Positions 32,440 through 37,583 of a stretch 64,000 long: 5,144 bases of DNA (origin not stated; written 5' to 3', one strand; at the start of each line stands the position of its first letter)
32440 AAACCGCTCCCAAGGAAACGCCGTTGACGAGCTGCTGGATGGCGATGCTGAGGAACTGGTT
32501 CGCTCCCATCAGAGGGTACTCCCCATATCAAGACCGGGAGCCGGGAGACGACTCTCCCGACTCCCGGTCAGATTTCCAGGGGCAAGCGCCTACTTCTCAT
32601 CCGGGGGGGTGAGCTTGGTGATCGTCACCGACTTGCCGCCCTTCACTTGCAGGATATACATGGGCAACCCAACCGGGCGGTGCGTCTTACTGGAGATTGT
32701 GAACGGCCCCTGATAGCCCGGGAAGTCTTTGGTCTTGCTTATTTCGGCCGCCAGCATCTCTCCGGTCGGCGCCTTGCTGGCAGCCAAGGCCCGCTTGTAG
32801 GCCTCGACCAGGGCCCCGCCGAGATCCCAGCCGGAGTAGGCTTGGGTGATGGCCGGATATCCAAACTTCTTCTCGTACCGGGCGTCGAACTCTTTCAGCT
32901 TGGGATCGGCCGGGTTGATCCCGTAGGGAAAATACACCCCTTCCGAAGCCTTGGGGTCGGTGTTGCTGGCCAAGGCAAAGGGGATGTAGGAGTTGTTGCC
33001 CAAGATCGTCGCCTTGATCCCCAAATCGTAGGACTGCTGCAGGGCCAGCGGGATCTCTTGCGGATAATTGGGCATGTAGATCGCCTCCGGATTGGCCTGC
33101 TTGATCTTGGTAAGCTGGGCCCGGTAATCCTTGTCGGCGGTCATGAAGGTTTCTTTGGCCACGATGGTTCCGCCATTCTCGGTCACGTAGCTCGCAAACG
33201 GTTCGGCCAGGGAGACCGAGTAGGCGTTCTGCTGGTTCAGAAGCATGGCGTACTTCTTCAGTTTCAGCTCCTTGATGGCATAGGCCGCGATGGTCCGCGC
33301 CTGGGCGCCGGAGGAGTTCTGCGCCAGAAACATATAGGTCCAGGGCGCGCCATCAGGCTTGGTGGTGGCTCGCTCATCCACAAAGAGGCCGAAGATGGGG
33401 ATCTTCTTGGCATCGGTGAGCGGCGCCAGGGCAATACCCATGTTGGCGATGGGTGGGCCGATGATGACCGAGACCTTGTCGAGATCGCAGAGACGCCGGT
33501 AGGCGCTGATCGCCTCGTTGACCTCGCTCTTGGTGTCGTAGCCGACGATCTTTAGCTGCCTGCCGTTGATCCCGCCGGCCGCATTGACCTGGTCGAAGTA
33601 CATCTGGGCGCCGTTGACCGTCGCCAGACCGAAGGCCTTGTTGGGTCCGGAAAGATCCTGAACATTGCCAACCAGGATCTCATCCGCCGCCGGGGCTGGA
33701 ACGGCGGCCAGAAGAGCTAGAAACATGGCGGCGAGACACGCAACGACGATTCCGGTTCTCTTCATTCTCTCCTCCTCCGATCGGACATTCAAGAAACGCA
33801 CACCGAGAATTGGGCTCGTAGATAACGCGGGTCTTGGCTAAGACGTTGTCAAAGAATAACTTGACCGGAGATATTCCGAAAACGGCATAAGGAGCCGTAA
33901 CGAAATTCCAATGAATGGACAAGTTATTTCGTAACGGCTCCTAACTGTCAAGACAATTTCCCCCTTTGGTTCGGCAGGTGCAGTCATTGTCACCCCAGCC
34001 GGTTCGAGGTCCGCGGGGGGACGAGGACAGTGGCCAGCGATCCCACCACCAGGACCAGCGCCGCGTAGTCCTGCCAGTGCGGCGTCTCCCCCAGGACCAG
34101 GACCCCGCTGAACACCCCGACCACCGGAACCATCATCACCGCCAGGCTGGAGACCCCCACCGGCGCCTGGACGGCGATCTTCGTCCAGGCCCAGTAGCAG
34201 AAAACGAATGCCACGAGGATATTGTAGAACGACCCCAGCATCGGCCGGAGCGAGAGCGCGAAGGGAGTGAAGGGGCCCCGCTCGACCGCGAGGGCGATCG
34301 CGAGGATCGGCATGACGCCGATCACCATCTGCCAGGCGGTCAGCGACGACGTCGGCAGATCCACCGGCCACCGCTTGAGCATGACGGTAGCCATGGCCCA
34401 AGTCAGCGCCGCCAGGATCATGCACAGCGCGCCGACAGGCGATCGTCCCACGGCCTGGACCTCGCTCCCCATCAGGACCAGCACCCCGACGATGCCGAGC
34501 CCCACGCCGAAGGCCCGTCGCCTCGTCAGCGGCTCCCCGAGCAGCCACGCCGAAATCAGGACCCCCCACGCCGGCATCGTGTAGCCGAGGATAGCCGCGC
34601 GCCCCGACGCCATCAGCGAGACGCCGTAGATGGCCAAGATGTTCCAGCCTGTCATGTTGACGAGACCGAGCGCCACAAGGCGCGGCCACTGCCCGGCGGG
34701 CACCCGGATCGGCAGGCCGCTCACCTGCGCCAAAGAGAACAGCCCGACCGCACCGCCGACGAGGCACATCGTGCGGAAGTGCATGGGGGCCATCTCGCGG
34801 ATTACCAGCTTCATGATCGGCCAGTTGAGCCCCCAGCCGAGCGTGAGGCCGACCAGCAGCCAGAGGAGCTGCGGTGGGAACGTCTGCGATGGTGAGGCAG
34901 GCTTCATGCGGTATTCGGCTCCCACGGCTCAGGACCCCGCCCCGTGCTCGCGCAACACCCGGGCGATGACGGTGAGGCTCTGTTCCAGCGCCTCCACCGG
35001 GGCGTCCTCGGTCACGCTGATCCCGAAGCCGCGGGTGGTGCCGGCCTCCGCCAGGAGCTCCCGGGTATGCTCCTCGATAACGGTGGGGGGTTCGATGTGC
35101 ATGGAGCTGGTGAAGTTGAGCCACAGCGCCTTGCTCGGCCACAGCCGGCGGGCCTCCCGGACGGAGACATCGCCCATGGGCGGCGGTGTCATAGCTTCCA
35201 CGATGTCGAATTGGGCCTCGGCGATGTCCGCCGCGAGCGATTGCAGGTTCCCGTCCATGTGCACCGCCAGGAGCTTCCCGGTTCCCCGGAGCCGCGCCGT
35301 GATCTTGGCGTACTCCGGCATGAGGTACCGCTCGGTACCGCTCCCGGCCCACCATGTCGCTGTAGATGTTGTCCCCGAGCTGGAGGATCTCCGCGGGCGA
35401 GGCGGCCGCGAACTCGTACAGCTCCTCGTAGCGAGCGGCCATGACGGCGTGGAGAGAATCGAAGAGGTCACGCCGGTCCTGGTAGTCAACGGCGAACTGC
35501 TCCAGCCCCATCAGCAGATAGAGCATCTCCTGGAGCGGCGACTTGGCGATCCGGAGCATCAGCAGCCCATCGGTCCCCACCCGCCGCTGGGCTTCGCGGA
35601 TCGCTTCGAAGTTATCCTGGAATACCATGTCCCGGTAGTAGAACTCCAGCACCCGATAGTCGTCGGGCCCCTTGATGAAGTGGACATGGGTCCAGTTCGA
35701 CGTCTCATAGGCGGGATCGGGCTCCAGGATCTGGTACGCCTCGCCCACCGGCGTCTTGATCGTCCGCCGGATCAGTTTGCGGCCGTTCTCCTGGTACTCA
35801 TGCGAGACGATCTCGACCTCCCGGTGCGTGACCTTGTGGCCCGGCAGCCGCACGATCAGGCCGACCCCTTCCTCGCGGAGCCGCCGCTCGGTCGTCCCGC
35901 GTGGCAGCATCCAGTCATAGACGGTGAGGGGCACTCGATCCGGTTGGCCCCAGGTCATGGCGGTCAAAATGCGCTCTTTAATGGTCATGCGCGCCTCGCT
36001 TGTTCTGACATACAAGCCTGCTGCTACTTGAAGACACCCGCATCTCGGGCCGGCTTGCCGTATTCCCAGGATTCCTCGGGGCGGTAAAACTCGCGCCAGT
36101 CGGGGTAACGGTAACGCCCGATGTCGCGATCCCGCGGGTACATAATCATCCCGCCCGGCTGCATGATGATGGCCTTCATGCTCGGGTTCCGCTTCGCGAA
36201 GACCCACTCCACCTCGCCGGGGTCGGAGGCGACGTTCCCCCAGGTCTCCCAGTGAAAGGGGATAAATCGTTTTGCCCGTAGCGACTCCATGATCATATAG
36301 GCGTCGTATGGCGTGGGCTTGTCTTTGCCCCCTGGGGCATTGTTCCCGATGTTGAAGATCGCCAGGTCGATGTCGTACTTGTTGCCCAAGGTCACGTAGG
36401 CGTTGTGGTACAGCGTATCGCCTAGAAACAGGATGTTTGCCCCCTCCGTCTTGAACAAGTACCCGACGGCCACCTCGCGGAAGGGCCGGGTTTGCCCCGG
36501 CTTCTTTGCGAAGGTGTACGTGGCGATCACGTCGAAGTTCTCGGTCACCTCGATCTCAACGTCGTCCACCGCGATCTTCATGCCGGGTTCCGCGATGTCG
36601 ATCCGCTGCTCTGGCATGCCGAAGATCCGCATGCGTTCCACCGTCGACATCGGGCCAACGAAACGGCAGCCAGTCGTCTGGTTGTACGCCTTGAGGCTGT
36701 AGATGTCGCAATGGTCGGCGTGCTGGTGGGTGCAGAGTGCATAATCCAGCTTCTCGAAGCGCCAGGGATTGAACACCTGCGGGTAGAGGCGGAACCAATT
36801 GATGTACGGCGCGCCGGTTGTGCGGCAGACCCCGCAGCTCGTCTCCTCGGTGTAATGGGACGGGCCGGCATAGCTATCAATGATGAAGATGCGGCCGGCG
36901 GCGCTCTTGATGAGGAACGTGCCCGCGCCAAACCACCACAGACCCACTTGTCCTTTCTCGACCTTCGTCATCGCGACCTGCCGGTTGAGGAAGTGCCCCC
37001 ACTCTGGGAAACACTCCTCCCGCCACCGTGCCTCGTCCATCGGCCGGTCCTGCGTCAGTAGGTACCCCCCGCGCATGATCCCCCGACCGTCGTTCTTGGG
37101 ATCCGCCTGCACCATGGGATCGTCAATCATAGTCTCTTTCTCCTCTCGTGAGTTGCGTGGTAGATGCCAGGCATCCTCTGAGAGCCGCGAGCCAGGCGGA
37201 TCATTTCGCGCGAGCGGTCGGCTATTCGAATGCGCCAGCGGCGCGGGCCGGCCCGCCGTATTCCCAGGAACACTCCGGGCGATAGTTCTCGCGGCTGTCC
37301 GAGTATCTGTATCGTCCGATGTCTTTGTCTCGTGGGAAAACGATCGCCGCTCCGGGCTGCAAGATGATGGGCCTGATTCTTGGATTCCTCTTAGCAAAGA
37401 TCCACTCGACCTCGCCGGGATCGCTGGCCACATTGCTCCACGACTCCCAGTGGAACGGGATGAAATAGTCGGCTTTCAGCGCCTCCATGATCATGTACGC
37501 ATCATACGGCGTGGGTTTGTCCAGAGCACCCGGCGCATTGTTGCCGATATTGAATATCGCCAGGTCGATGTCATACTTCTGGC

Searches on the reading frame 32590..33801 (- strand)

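Call 68: search_protein_families(library=pfam, proteins=[window:32590-33801:-], max_evalue=0.00001)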
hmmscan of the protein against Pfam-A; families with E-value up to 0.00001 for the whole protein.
window:32590-33801:- (403 aa): 3 families
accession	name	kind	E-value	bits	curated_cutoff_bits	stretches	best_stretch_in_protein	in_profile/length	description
PF13458.12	Peripla_BP_6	-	1.8e-61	209.1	31.7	1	42-390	2-343/343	Periplasmic binding protein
PF01094.35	ANF_receptor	-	5.8e-13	49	25.4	1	66-376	7-341/353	Receptor family ligand binding region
PF13433.12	Peripla_BP_5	-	8.9e-12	45.2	27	1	44-115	3-74/363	Periplasmic binding protein domain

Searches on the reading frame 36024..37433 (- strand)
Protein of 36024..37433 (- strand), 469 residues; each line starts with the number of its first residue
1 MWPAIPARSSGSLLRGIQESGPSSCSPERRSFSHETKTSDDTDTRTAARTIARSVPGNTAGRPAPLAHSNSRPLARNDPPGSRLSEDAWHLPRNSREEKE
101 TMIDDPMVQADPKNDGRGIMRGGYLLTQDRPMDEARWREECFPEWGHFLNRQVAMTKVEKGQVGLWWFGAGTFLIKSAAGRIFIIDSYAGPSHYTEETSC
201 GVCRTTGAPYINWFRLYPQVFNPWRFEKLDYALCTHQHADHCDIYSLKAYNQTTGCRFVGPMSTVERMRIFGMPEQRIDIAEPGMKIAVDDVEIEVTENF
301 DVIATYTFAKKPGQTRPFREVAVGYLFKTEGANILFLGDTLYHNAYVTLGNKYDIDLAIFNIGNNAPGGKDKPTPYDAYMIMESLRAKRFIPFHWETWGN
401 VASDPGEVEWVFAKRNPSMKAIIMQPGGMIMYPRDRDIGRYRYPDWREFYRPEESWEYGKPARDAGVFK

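Call 68: search_protein_families(library=pfam, proteins=[window:36024-37433:-], max_evalue=0.00001)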
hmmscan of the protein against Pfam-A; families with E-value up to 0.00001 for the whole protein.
window:36024-37433:- (469 aa): 2 families
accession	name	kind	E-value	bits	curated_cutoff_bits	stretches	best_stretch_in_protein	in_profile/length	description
PF12706.13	Lactamase_B_2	-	1.7e-14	54.3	27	1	222-395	20-200/200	Beta-lactamase superfamily domain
PF13483.12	Lactamase_B_3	-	3.3e-08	34.1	24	1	166-394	3-160/160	Beta-lactamase superfamily domain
